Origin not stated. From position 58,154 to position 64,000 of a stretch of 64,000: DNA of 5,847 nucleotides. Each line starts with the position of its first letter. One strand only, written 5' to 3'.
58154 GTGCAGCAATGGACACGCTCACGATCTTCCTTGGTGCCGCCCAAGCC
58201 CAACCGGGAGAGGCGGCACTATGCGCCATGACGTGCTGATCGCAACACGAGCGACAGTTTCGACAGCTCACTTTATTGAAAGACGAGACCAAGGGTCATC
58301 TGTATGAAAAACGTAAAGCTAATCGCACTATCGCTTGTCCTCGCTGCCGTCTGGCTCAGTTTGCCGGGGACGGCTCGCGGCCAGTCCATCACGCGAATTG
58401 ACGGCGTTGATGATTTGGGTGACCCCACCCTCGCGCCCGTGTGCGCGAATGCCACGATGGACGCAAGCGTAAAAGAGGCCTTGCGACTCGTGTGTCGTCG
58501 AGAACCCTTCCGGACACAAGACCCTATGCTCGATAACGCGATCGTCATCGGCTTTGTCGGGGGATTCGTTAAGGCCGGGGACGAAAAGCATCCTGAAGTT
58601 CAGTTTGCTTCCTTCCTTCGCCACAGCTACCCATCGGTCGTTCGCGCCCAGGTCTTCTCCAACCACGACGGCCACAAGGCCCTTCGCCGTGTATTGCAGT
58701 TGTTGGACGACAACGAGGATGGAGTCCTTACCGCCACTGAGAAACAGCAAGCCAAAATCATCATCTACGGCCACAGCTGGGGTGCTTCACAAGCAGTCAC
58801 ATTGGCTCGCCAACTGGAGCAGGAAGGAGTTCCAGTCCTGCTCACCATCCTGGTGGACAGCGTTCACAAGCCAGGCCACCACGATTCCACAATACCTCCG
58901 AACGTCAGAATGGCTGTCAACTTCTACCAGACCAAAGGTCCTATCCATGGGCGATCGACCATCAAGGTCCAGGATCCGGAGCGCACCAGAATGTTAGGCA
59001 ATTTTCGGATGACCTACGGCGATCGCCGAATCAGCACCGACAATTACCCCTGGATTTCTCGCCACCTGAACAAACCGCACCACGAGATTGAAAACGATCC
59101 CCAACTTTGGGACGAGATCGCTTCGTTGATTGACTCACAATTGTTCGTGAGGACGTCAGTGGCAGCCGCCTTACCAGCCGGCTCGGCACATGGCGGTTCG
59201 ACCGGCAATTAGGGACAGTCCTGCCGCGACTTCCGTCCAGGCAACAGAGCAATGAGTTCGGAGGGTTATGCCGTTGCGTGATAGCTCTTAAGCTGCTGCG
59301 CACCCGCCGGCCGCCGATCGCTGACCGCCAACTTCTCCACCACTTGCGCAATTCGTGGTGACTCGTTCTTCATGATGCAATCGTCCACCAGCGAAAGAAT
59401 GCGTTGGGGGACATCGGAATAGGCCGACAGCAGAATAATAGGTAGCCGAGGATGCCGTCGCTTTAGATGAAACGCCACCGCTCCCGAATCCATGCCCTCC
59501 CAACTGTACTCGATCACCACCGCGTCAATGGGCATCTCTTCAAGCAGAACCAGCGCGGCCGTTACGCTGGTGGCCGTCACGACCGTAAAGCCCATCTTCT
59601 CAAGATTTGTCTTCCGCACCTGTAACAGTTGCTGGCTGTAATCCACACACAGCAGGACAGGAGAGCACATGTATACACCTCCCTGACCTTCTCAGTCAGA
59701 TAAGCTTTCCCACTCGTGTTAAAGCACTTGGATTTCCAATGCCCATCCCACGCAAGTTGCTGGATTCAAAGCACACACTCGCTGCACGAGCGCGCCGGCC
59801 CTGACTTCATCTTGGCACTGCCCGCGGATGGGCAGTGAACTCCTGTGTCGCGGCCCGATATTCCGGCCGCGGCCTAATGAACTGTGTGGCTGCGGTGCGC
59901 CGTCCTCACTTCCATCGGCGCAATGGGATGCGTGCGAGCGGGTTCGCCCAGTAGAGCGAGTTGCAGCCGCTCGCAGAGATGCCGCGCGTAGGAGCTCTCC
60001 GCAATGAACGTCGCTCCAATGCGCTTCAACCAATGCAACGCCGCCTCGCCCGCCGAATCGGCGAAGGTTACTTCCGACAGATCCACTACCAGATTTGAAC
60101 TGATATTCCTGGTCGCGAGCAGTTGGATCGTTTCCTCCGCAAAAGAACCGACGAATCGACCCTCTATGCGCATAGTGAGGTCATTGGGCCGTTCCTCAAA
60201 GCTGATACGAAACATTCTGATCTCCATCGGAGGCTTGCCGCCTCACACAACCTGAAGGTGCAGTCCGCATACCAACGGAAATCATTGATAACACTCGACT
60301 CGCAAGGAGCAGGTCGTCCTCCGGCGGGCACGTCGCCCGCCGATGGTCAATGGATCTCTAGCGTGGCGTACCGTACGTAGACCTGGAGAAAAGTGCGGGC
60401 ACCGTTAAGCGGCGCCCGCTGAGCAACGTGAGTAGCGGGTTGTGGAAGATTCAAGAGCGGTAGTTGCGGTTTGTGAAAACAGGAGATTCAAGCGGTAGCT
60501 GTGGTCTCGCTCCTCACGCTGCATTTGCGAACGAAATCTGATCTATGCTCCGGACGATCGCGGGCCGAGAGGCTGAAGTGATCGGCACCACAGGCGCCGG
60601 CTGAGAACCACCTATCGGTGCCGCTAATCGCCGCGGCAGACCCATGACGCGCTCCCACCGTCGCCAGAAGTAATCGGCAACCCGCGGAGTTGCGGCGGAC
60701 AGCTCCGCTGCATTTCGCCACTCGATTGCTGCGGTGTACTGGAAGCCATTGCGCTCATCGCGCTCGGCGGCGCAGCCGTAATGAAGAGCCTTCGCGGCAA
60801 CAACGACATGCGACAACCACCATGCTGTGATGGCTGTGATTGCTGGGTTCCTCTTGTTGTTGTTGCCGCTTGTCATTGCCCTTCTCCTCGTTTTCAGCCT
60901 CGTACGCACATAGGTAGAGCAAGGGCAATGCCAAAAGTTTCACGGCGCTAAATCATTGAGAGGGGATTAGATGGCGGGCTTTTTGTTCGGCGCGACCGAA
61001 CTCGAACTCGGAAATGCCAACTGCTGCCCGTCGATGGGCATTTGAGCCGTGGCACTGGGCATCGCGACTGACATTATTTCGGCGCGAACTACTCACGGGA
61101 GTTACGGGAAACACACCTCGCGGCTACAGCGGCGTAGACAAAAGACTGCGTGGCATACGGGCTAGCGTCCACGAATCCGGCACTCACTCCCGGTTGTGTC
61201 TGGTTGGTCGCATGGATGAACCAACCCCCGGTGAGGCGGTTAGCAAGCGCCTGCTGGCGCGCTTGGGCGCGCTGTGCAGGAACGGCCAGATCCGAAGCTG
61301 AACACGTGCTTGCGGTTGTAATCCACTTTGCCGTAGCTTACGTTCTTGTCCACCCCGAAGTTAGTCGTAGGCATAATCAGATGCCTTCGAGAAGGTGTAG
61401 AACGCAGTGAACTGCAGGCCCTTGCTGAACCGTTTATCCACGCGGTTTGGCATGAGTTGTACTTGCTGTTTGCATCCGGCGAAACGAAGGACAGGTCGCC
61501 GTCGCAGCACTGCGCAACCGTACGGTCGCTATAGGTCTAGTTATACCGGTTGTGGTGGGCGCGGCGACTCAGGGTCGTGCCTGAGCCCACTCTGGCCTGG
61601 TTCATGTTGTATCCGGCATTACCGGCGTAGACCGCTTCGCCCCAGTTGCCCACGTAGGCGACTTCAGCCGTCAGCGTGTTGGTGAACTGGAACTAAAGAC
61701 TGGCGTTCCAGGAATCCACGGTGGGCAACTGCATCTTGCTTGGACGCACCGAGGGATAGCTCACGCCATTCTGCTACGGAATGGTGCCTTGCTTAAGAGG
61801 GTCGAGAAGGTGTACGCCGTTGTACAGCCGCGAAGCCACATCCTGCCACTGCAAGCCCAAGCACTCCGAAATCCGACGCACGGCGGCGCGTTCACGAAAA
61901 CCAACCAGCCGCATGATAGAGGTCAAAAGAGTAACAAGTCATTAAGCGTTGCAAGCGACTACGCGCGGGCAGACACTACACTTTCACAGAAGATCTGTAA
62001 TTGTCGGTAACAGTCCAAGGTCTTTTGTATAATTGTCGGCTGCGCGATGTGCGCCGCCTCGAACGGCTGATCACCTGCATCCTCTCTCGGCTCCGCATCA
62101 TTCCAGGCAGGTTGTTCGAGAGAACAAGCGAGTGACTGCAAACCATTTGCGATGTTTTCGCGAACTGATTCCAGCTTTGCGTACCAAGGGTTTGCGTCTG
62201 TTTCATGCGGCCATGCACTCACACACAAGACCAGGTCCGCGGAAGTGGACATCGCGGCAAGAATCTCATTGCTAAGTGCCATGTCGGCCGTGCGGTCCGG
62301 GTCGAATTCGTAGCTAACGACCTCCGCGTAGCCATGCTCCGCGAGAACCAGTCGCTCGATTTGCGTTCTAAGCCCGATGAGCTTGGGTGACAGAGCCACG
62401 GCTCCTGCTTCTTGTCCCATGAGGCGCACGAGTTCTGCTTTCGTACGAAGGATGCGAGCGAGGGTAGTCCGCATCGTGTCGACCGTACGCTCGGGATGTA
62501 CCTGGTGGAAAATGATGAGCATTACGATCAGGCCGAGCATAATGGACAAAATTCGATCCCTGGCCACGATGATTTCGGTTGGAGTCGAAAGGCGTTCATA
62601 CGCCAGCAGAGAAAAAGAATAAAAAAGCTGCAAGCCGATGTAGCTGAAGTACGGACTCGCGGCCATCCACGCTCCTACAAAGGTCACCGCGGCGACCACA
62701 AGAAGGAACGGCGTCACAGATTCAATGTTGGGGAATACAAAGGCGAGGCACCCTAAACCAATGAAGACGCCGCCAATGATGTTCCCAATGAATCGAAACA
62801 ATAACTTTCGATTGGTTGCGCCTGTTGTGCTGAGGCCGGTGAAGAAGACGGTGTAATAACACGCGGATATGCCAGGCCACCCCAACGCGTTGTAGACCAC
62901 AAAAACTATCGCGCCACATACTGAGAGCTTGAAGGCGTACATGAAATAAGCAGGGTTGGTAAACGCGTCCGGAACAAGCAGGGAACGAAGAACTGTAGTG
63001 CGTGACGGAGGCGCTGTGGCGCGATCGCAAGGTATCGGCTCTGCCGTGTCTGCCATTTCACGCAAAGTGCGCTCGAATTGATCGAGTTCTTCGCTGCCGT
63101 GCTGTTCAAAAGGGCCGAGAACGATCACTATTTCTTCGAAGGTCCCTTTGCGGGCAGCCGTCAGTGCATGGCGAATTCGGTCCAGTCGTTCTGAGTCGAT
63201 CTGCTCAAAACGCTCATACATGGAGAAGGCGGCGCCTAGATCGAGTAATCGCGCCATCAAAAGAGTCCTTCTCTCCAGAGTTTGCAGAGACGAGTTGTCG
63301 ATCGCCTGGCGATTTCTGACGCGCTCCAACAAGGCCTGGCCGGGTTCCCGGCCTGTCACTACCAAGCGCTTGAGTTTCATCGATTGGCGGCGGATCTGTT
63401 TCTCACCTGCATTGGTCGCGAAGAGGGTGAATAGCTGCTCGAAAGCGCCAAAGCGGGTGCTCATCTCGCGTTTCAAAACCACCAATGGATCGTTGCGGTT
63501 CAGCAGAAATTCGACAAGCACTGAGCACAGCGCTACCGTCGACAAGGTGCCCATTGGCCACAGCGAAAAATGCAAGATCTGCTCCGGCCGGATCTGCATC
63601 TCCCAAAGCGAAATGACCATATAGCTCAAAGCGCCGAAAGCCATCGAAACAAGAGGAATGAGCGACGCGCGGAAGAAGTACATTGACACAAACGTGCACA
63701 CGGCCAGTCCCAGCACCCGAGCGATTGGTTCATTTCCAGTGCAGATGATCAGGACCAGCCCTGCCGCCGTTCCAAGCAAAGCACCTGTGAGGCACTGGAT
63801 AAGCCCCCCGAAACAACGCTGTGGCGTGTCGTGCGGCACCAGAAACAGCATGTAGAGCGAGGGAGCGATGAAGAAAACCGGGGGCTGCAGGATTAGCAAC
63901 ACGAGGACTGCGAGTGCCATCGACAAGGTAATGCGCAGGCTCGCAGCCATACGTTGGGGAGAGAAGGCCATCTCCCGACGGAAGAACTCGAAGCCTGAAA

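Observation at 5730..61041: Shared palindrome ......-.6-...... at a fixed ~90-bp distance upstream of the sigma-54 -24 elements (candidate common enhancer)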

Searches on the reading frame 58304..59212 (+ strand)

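Call 10: search_protein_families(library=pfam, proteins=[window:58304-59212:+])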
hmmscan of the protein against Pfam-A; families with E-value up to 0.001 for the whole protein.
window:58304-59212:+ (302 aa): 1 family
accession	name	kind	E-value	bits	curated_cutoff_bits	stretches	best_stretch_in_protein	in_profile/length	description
PF00975.26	Thioesterase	-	8.5e-05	23.3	26.4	1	146-189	60-105/226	Thioesterase domain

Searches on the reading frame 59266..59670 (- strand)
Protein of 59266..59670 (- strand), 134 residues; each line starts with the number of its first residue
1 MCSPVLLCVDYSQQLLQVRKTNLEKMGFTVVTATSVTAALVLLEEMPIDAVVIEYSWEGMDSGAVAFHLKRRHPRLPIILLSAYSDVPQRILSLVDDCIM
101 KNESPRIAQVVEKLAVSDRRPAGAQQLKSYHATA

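Call 10: search_protein_families(library=pfam, proteins=[window:59266-59670:-])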
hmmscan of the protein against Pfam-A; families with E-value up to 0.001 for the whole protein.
window:59266-59670:- (134 aa): 2 families
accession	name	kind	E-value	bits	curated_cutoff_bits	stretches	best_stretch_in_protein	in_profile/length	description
PF00072.30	Response_reg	-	2.8e-10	40.8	30.2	1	7-102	2-100/111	Response regulator receiver domain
PF03709.21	OKR_DC_1_N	-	5.3e-05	23.9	29.3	1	21-103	11-94/111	Orn/Lys/Arg decarboxylase, N-terminal domain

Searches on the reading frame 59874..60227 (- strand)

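Call 10: search_protein_families(library=pfam, proteins=[window:59874-60227:-])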
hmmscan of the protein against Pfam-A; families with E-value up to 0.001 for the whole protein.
window:59874-60227:- (117 aa): 1 family
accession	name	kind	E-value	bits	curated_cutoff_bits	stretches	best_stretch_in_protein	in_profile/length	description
PF13466.11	STAS_2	-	0.00049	20.7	29.2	1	23-69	9-52/80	STAS domain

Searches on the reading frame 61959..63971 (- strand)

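Call 10: search_protein_families(library=pfam, proteins=[window:61959-63971:-])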
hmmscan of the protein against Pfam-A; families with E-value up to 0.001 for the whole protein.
window:61959-63971:- (670 aa): 2 families
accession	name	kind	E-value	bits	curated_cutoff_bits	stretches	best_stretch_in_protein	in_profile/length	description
PF04632.18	FUSC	-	8.3e-11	41.7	30.9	1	236-456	255-463/660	Fusaric acid resistance protein family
PF13515.12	FUSC_2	-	1.2e-08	35.6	25.6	1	356-487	2-126/126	Fusaric acid resistance protein-like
